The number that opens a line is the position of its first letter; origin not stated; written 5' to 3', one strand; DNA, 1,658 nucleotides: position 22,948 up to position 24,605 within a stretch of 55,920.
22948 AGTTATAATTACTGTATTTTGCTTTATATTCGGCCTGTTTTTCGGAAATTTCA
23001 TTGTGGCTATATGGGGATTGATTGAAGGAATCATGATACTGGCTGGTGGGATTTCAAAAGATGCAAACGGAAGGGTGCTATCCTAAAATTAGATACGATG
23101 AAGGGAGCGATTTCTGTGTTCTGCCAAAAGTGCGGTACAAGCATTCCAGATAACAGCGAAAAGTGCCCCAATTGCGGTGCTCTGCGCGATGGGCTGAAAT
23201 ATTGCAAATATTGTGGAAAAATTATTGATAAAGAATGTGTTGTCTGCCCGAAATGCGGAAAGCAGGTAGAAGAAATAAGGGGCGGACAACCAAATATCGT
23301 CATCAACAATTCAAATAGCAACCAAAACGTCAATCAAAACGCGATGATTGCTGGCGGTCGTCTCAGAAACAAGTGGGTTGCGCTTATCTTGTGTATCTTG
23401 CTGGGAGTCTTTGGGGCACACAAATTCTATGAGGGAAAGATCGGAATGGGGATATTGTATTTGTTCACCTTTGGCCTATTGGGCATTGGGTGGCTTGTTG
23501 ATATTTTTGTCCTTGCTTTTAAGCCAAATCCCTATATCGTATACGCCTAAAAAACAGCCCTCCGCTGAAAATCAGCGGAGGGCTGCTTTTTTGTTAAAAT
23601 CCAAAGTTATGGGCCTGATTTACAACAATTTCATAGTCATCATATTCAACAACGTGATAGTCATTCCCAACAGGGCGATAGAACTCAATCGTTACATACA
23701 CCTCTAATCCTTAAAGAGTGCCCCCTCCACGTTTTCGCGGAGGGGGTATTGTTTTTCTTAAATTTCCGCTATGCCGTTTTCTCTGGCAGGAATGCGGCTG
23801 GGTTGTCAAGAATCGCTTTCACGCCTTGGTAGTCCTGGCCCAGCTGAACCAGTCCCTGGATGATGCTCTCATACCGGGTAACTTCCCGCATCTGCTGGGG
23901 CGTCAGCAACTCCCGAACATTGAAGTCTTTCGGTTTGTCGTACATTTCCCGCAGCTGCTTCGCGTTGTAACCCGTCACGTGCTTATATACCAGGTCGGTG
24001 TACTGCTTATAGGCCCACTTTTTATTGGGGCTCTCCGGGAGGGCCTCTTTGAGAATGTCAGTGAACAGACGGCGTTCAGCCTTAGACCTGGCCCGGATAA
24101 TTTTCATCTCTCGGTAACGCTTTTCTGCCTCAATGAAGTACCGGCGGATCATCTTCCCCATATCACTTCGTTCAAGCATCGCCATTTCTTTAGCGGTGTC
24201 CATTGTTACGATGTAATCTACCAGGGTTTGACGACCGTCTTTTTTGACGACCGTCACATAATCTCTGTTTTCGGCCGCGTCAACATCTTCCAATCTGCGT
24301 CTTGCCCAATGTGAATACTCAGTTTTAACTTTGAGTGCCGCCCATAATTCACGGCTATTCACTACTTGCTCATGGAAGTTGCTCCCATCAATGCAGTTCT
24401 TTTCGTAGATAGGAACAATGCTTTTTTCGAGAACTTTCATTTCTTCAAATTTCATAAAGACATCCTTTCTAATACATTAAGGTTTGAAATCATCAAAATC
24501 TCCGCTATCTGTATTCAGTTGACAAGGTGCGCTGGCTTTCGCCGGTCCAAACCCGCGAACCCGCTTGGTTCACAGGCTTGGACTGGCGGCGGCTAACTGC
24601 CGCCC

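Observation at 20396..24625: A 4.2 kb accessory island inserted between the tape-measure gene and the distal tail genes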

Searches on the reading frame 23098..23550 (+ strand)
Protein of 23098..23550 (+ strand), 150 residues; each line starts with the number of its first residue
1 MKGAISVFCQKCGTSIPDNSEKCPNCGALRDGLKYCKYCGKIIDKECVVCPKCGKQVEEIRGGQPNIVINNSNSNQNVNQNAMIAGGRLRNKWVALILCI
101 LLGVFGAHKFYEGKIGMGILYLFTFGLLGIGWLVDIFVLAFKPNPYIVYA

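Call 5: search_protein_families(library=pfam, proteins=[window:23098-23550:+], max_evalue=0.01)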
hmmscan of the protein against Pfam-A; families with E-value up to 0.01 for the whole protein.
window:23098-23550:+ (150 aa): 9 families
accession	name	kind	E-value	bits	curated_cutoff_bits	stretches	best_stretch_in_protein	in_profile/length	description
PF05154.21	TM2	-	3.6e-19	69.2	27.9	1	90-137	3-51/51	TM2 domain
PF13240.11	Zn_Ribbon_1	-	2.1e-11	43.7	25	2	8-28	1-21/23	zinc-ribbon domain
PF12773.13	DZR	-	8.9e-07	29.4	27.3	1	9-54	1-45/45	Double zinc ribbon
PF13248.11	Zn_ribbon_3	-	6.5e-06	25.9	27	2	22-41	4-24/26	zinc-ribbon domain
PF24460.1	DUF7575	-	3.4e-05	23.5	28.5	0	20-41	3-25/28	Domain of unknown function (DUF7575)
PF17032.10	Zn_ribbon_15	-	9.4e-05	23.6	28.9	0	8-27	54-73/73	zinc-ribbon family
PF11781.13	Zn_ribbon_RRN7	-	0.00089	19.3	27.1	1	20-43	4-31/32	Zinc-finger of RNA-polymerase I-specific TFIIB, Rrn7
PF01155.25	HypA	-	0.0043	17.5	28.9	0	5-28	69-94/112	Hydrogenase/urease nickel incorporation, metallochaperone, hypA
PF08271.17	Zn_Ribbon_TF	-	0.0049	16.8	29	0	36-59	3-31/43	TFIIB zinc-binding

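Call 6: search_protein_families(library=phrogs, proteins=[window:23098-23550:+], max_evalue=0.01)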
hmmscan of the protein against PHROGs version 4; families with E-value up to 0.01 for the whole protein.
window:23098-23550:+ (150 aa): 15 families
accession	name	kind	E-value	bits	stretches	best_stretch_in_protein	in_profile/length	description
phrog_10292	-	unknown function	2.7e-18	67.3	1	33-139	3-101/136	-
phrog_8793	-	unknown function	5.3e-13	50.3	1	92-140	4-52/81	-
phrog_10680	-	unknown function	1.2e-11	45.9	1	73-123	59-109/144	-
phrog_10772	-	unknown function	1.7e-11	45.2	1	91-139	3-53/82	-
phrog_22651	-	unknown function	1e-10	42.8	1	90-140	2-52/111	-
phrog_16989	-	moron, auxiliary metabolic gene and host takeover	1.2e-08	36.1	2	6-31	6-31/122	membrane protein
phrog_33436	-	unknown function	5.9e-07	30.7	1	90-130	2-43/117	-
phrog_27357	-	unknown function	4.6e-06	27.9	1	81-134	26-78/112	-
phrog_6586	-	unknown function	5.9e-06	27.2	1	34-96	4-57/129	-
phrog_32725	-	unknown function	8.2e-06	26.9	1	73-144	14-82/106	-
phrog_2546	-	unknown function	0.00012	23.3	0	7-28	1-22/180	-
phrog_8436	-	unknown function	0.00047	21.2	1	31-60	61-90/110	-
phrog_4852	-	unknown function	0.00067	20.4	0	35-83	15-65/194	-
phrog_29656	-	unknown function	0.00099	20.1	0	91-141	26-87/136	-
phrog_38187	-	unknown function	0.0048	18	0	9-29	6-26/144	-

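Call 23: search_protein_families(library=padloc, proteins=[window:23098-23550:+], max_evalue=0.1)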
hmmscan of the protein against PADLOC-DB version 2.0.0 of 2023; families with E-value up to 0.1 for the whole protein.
window:23098-23550:+ (150 aa): 0 families

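Call 24: search_protein_families(library=ncbifam, proteins=[window:23098-23550:+], max_evalue=0.01)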
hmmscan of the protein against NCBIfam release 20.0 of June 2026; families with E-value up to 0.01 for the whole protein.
window:23098-23550:+ (150 aa): 2 families
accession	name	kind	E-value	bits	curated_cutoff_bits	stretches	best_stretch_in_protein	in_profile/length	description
NF011302.0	PRK14714.1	equivalog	0.00042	17.9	1791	1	8-63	682-738/1350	DNA-directed DNA polymerase II large subunit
NF011149.0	PRK14559.1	equivalog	0.0018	17.1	374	1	7-61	2-55/642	serine/threonine phosphatase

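Call 95: search_solved_structures(query=window:23098-23550:+, max_evalue=1)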
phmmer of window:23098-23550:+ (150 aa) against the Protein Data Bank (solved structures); distinct sequences matched with E-value up to 1: 28.
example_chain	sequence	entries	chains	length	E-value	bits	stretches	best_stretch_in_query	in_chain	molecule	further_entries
2ctd_A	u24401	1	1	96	0.059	16.5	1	18-72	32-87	Zinc finger protein 512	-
7p48_Z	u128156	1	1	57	0.059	16.5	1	15-48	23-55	50S ribosomal protein L32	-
6nu2_0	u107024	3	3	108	0.061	16.5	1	16-56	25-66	39S ribosomal protein L32, mitochondrial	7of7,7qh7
1ctl_A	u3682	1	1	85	0.068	16.3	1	19-59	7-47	AVIAN CYSTEINE RICH PROTEIN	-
6wqn_N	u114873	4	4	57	0.083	16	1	15-46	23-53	50S ribosomal protein L32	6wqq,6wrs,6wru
5ngm_AZ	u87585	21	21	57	0.091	15.9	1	15-46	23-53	50S ribosomal protein L32 | Large ribosomal subunit protein bL32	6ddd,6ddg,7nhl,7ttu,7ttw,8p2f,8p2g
5t7v_LE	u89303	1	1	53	0.12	15.5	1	15-43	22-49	50S ribosomal protein L32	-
4v19_5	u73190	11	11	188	0.18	14.9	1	16-57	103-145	MITORIBOSOMAL PROTEIN BL32M, MRPL32 | bL32m | Mitochondrial ribosomal protein L32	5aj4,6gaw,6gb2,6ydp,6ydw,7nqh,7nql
8oin_BH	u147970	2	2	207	0.22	14.7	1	16-57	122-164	Mitochondrial ribosomal protein L32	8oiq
3j3v_0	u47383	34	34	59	0.23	14.6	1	16-46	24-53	50S ribosomal protein L32 | 50S ribosomal protein bL32 | Large ribosomal subunit protein bL32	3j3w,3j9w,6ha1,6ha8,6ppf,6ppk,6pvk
9fy1_0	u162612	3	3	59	0.23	14.6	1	16-46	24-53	Large ribosomal subunit protein bL32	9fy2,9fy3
3j7y_0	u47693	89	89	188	0.23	14.6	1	16-56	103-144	bL32 | bL32m | 39S ribosomal protein L32, mitochondrial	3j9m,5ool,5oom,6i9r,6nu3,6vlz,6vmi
6fxc_AZ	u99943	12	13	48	0.24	14.5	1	15-41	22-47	50S ribosomal protein L32 | Large ribosomal subunit protein bL32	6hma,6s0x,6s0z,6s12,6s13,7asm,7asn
8gdx_A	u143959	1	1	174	0.25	14.5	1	5-64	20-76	Protein Jade-1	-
1b8t_A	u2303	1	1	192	0.29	14.3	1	19-59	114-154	PROTEIN (CRP1)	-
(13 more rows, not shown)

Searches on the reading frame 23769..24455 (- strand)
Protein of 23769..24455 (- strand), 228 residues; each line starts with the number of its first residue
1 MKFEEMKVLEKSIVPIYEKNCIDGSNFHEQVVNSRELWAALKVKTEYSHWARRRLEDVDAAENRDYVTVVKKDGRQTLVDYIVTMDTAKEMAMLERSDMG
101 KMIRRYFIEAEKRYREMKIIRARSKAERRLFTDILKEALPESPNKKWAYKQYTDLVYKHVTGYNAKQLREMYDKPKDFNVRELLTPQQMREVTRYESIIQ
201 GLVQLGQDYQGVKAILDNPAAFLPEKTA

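Call 5: search_protein_families(library=pfam, proteins=[window:23769-24455:-], max_evalue=0.01)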
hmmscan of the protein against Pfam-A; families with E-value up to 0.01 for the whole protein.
window:23769-24455:- (228 aa): 1 family
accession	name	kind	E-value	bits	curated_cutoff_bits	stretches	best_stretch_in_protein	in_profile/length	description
PF08346.17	AntA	-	4.6e-19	69.2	27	1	32-97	1-68/68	AntA/AntB antirepressor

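Call 6: search_protein_families(library=phrogs, proteins=[window:23769-24455:-], max_evalue=0.01)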
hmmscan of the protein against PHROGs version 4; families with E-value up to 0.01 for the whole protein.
window:23769-24455:- (228 aa): 8 families
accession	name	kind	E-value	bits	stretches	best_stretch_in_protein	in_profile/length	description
phrog_5817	-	transcription regulation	2.6e-30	107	1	27-141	22-139/210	anti-repressor Ant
phrog_2657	-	transcription regulation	2.7e-21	77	1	55-218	50-221/243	transcriptional regulator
phrog_377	-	transcription regulation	1.8e-20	74.7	1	30-168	19-144/213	anti-repressor Ant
phrog_63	-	transcription regulation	2.1e-15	58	1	20-127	128-232/431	anti-repressor Ant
phrog_6904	-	unknown function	4.2e-13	50.4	1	25-95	14-90/95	-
phrog_373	-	transcription regulation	3.5e-12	47.3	1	29-117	97-191/373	anti-repressor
phrog_14211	-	transcription regulation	8.2e-12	46.2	1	75-116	92-133/234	anti-repressor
phrog_31873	-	unknown function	2.2e-09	38.3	1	3-67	3-61/65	-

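Call 21: find_encoding_contigs(protein=window:23769-24455:-, flank=10000, max_places=8)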
Protein window:23769-24455:- (228 aa): 20 contigs read that carry it; 8 places shown.
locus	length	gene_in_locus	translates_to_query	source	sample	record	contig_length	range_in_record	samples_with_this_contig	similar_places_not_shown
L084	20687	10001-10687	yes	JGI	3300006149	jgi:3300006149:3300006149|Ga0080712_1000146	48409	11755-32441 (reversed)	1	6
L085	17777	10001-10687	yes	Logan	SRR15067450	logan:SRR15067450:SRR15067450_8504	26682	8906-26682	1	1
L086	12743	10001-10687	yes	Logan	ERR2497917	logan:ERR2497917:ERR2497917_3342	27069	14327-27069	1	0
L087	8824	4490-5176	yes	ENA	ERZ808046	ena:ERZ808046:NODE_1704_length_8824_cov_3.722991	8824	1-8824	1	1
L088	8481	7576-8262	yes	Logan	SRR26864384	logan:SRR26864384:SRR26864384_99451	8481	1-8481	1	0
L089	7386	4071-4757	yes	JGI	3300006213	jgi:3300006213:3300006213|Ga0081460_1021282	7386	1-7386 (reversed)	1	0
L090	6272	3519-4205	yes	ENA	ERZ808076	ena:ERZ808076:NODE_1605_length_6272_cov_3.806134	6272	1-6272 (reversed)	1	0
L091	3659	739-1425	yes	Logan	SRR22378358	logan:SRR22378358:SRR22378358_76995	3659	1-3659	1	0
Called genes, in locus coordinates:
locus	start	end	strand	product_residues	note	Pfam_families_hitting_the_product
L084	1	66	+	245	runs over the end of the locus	-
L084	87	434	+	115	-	-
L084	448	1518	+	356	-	PF03864:Phage_cap_E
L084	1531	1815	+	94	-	-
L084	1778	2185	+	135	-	-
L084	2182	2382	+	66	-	-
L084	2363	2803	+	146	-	-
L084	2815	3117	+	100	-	PF14359:DUF4406 (weak)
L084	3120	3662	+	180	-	-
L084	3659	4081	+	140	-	-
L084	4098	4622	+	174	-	-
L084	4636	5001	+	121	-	PF16478:DUF5055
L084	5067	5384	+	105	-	-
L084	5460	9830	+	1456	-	-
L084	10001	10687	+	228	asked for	PF08346:AntA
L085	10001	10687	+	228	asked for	PF08346:AntA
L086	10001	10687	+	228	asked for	PF08346:AntA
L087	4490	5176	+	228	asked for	PF08346:AntA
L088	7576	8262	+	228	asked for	PF08346:AntA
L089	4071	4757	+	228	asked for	PF08346:AntA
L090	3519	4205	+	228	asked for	PF08346:AntA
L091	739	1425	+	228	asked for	PF08346:AntA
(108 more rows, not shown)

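Call 23: search_protein_families(library=padloc, proteins=[window:23769-24455:-], max_evalue=0.1)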
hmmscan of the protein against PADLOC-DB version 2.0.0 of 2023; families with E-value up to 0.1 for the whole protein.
window:23769-24455:- (228 aa): 1 family
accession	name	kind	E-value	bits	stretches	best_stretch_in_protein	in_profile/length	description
PDLC04717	PDC-M59A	-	0.0012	16.5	1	145-199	181-235/338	-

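Call 24: search_protein_families(library=ncbifam, proteins=[window:23769-24455:-], max_evalue=0.01)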
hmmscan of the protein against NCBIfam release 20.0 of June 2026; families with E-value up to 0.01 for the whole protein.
window:23769-24455:- (228 aa): 0 families

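Call 45: find_related_loci(query=window:23769-24455:-, collection=viral_contigs, flank=7000)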
Query window:23769-24455:- (228 aa) in viral_contigs; peptide patterns used: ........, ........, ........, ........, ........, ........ (x = any residue, [..] = any of these).
13 stretches matched a pattern; 9 encode a relative of the query (tblastn E <= 1e-3); 9 distinct loci.
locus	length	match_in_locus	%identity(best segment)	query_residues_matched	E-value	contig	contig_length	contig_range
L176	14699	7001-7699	73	1-228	1e-118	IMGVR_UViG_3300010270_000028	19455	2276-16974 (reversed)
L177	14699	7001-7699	73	1-228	2e-117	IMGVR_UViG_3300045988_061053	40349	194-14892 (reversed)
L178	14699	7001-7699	73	1-228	2e-117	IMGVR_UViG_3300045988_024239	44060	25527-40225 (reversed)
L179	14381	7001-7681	74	2-228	4e-117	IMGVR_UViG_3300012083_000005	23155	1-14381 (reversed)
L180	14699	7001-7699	73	1-228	2e-117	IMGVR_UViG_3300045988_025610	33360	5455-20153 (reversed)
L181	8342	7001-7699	73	1-228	2e-117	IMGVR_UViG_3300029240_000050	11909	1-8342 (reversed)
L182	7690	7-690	72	2-224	1e-115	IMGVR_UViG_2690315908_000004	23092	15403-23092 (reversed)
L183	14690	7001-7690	73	1-228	2e-113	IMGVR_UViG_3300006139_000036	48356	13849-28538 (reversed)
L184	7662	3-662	75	13-228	2e-113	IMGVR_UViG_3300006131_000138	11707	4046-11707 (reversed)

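Call 94: search_solved_structures(query=window:23769-24455:-, max_evalue=1)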
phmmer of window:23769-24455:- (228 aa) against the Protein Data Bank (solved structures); distinct sequences matched with E-value up to 1: 0.

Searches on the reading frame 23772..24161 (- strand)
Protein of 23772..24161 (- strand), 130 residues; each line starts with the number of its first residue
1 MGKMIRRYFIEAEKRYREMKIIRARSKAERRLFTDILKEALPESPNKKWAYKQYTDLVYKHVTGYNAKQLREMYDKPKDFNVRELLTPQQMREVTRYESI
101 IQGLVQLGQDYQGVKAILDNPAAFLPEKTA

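Call 52: search_protein_families(library=pfam, proteins=[window:23772-24161:-], max_evalue=10)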
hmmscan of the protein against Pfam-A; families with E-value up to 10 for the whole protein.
seq(130 aa): 1 family
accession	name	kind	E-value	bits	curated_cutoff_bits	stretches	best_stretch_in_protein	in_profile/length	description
PF18557.6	NepR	-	0.13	12.4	25.7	0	30-43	9-22/35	Anti-sigma factor NepR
